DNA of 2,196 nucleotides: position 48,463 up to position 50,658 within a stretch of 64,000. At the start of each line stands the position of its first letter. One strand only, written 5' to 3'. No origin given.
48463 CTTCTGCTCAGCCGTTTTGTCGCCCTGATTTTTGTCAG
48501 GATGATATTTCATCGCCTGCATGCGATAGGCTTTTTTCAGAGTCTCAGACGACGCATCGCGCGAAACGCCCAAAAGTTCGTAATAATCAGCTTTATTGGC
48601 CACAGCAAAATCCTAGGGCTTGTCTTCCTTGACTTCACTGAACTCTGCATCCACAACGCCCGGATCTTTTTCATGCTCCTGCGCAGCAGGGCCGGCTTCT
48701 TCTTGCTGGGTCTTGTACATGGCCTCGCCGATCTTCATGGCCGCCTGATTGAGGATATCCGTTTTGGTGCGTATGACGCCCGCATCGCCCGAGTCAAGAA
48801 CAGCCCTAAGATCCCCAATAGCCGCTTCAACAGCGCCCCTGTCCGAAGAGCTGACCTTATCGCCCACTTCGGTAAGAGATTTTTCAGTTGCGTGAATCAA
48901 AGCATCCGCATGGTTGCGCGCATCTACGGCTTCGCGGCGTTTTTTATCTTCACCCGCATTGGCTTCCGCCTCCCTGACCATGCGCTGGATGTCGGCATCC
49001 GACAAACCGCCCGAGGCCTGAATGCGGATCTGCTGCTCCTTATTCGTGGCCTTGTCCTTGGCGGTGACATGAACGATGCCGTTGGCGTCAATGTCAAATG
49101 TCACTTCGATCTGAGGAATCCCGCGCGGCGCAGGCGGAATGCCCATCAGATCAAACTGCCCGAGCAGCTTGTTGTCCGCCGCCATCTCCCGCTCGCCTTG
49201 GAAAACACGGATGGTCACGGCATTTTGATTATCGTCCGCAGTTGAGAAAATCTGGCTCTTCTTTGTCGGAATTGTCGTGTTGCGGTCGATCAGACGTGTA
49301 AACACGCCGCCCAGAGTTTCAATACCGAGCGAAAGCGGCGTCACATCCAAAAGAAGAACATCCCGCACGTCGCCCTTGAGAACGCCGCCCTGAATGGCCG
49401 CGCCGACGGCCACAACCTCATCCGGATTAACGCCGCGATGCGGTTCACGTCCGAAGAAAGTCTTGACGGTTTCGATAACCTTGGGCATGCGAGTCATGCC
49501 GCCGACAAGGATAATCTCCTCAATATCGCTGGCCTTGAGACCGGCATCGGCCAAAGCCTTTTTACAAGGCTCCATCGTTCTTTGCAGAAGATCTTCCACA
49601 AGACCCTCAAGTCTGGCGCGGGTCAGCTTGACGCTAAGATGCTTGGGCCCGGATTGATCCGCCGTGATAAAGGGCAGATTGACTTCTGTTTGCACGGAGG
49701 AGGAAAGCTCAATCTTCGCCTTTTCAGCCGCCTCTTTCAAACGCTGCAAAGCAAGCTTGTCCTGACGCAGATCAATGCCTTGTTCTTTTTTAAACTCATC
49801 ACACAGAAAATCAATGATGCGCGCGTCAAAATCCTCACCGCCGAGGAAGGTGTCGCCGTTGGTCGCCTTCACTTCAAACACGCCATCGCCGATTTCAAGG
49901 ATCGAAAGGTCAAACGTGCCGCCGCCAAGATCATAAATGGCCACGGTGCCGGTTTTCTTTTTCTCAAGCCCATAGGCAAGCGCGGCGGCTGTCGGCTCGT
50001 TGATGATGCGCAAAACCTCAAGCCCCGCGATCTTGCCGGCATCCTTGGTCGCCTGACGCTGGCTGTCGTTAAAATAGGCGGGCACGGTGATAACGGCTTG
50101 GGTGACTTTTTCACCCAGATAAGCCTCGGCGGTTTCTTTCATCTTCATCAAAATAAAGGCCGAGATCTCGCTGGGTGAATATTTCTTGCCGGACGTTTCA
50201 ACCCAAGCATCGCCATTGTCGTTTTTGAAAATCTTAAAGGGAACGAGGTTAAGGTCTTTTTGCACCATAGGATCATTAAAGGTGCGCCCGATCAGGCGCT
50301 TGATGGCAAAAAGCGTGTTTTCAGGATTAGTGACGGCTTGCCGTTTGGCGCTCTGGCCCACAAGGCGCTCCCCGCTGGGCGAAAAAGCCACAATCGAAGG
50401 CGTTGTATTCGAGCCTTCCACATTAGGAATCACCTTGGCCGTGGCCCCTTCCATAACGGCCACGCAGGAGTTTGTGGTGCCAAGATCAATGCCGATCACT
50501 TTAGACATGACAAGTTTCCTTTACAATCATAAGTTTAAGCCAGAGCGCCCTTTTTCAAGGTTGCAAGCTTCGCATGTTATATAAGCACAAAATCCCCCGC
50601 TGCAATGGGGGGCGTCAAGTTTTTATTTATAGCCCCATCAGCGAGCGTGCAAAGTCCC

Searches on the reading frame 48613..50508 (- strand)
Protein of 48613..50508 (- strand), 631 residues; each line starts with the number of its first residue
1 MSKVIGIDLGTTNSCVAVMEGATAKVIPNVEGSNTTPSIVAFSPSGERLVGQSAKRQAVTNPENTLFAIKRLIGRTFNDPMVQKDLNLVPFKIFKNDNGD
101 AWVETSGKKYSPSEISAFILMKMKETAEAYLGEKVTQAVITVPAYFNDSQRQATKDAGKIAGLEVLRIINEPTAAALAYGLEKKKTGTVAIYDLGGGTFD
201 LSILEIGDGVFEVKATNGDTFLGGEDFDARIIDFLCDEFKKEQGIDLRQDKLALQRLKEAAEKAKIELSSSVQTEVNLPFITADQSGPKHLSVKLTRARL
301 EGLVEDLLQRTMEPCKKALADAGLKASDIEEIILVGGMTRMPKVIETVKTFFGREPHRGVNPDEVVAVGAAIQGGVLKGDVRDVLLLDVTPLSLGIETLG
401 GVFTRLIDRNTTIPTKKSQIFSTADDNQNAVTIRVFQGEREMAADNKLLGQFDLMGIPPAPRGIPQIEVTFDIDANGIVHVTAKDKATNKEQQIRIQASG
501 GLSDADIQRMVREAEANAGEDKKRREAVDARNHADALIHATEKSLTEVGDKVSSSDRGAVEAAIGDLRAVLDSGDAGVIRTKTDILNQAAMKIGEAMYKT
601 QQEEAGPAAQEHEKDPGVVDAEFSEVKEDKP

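Call 20: find_encoding_contigs(protein=window:48613-50508:-, flank=10000, max_places=1)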
Protein window:48613-50508:- (631 aa): 1 contig read that carries it; 1 place shown.
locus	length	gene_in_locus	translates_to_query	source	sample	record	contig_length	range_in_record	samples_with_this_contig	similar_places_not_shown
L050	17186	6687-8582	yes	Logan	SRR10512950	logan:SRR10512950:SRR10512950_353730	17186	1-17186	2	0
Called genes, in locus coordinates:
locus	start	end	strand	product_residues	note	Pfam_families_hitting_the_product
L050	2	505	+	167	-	?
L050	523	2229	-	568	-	PF13371:TPR_9 (faint), PF13428:TPR_14 (faint), PF13432:TPR_16 (faint), PF14559:TPR_19 (faint), PF23914:TPR_CcmH_CycH (faint), PF13844:Glyco_transf_41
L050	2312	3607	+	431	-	PF01595:CNNM, PF00571:CBS, PF03471:CorC_HlyC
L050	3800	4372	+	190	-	PF13763:DUF4167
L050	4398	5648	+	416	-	PF00919:UPF0004, PF04055:Radical_SAM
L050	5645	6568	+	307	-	PF02881:SRP54_N, PF00448:SRP54, PF13401:AAA_22 (weak), PF13604:AAA_30 (weak)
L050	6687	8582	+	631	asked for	PF00012:HSP70, PF06723:MreB_Mbl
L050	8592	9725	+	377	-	PF00226:DnaJ, PF01556:DnaJ_C, PF00684:DnaJ_CXXCXGXG, PF27439:DnaJ_C_2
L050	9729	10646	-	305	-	-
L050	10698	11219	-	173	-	PF01035:DNA_binding_1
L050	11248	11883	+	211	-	PF00730:HhH-GPD, PF00633:HHH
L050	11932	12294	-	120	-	PF00216:Bac_DNA_binding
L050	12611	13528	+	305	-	PF01891:CbiM, PF13190:PDGLE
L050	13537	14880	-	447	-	-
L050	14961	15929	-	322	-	-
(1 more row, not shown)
